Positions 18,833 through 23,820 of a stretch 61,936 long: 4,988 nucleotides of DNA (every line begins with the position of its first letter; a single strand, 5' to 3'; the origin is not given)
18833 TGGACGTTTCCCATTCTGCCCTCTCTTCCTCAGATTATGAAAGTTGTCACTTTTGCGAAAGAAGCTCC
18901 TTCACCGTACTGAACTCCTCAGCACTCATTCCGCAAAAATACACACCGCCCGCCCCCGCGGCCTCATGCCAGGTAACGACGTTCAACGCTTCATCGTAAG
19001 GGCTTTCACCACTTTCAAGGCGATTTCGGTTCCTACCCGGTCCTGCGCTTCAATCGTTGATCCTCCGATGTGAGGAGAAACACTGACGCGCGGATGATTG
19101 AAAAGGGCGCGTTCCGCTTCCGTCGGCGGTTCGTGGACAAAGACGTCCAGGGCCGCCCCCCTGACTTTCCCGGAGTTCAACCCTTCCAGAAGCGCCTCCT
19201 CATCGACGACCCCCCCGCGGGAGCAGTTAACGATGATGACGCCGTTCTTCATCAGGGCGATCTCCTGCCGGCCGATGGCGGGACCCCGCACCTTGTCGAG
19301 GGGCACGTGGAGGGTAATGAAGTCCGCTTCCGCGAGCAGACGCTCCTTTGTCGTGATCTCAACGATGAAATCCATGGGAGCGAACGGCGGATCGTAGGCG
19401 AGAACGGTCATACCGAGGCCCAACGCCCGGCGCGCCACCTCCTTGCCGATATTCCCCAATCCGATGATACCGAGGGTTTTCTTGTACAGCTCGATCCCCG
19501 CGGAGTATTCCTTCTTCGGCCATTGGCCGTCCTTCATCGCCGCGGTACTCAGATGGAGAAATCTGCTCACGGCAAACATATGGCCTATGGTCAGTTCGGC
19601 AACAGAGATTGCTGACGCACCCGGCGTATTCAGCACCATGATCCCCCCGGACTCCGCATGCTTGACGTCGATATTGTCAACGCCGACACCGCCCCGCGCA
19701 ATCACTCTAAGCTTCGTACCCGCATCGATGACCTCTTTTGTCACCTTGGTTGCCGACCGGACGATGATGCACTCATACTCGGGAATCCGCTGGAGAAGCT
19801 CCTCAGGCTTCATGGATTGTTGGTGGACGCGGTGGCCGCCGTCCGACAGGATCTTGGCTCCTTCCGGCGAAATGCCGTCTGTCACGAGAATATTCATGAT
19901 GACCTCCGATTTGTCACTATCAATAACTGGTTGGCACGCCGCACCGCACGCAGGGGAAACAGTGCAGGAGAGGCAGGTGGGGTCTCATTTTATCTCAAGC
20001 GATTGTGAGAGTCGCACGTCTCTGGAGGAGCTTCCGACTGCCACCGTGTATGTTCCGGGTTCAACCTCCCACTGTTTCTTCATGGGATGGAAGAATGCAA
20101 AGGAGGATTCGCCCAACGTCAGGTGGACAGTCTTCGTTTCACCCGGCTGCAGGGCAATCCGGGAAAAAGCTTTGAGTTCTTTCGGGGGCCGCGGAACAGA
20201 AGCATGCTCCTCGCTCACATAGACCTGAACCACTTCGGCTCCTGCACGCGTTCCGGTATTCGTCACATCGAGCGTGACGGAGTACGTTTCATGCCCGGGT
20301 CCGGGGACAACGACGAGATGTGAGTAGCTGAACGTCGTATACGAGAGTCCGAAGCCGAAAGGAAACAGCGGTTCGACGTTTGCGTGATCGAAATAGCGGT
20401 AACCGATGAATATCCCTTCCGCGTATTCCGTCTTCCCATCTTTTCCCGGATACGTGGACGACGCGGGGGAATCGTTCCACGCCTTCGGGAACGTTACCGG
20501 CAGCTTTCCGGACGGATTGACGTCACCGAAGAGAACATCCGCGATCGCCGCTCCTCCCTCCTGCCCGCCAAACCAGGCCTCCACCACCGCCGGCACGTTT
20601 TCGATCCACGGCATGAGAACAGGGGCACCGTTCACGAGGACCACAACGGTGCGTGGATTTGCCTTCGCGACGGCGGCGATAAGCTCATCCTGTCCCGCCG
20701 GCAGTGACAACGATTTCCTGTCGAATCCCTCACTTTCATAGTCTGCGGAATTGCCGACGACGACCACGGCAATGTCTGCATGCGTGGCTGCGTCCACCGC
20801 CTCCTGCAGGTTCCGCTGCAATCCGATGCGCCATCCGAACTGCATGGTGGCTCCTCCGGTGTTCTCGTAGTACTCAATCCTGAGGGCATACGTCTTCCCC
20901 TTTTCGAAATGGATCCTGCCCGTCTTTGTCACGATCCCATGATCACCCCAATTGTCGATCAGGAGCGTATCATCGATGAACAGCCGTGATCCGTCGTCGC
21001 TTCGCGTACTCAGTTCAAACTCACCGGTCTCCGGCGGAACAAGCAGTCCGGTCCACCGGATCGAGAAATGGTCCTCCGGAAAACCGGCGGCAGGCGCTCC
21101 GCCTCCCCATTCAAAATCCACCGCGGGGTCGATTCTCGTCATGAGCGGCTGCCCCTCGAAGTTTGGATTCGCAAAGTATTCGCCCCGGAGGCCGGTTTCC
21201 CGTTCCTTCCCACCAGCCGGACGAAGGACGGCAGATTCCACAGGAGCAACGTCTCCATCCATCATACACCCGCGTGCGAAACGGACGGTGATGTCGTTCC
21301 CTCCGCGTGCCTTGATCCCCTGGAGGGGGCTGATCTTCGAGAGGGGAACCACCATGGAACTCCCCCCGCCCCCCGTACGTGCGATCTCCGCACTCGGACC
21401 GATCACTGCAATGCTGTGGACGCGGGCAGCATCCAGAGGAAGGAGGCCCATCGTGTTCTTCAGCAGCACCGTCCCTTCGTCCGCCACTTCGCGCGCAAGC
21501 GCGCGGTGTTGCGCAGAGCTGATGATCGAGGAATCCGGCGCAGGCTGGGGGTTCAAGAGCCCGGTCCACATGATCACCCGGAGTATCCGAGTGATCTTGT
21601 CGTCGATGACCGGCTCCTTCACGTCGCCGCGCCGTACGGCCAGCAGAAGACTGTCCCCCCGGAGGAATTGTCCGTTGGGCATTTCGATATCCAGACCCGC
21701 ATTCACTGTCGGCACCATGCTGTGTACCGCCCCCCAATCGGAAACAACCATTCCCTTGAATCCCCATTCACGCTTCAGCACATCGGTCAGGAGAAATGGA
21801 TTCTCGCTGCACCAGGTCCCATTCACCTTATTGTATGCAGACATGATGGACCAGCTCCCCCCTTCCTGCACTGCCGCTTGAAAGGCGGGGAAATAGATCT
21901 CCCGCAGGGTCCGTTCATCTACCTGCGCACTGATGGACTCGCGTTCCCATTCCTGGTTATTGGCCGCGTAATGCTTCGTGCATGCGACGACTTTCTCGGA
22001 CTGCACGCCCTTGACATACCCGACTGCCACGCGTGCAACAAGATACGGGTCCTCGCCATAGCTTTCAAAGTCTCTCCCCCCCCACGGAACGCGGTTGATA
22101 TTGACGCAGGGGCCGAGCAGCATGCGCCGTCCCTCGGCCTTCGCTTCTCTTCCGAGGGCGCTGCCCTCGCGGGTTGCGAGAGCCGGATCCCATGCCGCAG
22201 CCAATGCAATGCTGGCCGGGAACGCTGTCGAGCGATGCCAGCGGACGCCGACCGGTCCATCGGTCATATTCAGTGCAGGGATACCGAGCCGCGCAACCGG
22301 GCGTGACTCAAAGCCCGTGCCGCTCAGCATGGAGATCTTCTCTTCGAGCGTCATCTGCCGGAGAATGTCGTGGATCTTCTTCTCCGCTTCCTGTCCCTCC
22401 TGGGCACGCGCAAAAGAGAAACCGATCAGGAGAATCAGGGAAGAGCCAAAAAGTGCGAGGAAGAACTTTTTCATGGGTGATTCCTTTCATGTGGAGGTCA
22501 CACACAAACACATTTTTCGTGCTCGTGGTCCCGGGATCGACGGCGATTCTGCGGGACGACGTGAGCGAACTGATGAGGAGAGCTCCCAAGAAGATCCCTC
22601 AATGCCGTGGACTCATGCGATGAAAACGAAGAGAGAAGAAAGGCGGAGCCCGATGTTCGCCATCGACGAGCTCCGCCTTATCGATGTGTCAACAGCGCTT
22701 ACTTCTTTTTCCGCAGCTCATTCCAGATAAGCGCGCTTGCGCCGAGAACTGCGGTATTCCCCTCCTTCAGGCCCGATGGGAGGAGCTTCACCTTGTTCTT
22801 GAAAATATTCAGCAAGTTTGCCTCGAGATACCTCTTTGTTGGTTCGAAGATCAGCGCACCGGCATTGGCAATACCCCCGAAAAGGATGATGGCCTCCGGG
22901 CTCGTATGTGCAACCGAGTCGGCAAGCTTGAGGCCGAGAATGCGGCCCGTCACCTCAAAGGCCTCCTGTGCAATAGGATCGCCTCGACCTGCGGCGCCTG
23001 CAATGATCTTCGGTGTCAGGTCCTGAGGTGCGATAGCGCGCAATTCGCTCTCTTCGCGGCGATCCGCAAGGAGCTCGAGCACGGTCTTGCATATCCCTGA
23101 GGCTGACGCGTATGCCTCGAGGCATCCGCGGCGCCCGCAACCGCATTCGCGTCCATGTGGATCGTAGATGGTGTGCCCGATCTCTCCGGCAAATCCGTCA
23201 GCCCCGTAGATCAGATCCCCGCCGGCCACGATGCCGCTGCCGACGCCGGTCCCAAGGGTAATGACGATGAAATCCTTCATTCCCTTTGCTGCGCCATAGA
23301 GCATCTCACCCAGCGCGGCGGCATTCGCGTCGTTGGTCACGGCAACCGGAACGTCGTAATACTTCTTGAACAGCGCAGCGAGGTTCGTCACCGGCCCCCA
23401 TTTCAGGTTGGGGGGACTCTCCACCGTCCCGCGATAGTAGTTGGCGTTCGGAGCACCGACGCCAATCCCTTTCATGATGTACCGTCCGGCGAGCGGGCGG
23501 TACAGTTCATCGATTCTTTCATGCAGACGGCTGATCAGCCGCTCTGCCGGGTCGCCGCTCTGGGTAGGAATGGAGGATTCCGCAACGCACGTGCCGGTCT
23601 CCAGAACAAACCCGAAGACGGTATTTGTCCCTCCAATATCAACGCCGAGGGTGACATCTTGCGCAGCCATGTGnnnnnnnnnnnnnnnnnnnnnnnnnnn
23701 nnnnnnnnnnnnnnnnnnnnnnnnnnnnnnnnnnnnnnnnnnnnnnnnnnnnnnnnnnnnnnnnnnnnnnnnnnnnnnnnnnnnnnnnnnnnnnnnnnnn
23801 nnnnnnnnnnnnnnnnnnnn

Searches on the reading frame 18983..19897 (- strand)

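Call 56: search_protein_families(library=pfam, proteins=[window:18983-19897:-], max_evalue=0.00001)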
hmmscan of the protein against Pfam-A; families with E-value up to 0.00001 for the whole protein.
window:18983-19897:- (304 aa): 2 families
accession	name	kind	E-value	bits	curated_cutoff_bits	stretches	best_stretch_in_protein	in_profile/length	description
PF02826.25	2-Hacid_dh_C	-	3e-53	180.3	25.1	1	104-278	1-178/178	D-isomer specific 2-hydroxyacid dehydrogenase, NAD binding domain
PF00389.36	2-Hacid_dh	-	4.8e-33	114.1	24.6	1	3-301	1-125/134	D-isomer specific 2-hydroxyacid dehydrogenase, catalytic domain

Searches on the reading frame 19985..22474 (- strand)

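Call 56: search_protein_families(library=pfam, proteins=[window:19985-22474:-], max_evalue=0.00001)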
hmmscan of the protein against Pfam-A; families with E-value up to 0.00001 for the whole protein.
window:19985-22474:- (829 aa): 4 families
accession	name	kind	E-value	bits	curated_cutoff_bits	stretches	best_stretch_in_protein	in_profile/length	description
PF01915.27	Glyco_hydro_3_C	-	9.6e-65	218.7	31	1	335-712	1-200/200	Glycosyl hydrolase family 3 C-terminal domain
PF00933.27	Glyco_hydro_3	-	2.2e-46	159.2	27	1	58-300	56-316/316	Glycosyl hydrolase family 3 N terminal domain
PF07691.17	PA14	-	1.9e-31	109.3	24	1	426-549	2-134/147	PA14 domain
PF14310.12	Fn3-like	-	2.5e-26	92.1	25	1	747-817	1-71/71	Fibronectin type III-like domain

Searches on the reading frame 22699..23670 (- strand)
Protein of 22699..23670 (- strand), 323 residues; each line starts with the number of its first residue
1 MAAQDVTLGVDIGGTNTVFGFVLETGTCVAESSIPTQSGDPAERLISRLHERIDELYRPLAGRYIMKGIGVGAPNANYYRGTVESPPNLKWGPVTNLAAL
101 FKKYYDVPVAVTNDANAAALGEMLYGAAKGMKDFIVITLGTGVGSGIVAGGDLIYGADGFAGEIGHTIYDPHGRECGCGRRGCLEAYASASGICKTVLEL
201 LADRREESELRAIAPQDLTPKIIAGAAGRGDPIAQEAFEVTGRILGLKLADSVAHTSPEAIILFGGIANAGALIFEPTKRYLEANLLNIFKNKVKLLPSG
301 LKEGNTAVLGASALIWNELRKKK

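Call 56: search_protein_families(library=pfam, proteins=[window:22699-23670:-], max_evalue=0.00001)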
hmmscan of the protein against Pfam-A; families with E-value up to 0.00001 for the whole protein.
window:22699-23670:- (323 aa): 1 family
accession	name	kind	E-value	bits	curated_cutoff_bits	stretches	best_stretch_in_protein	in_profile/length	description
PF00480.26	ROK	-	4.9e-62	210.5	22.9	1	8-315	2-291/294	ROK family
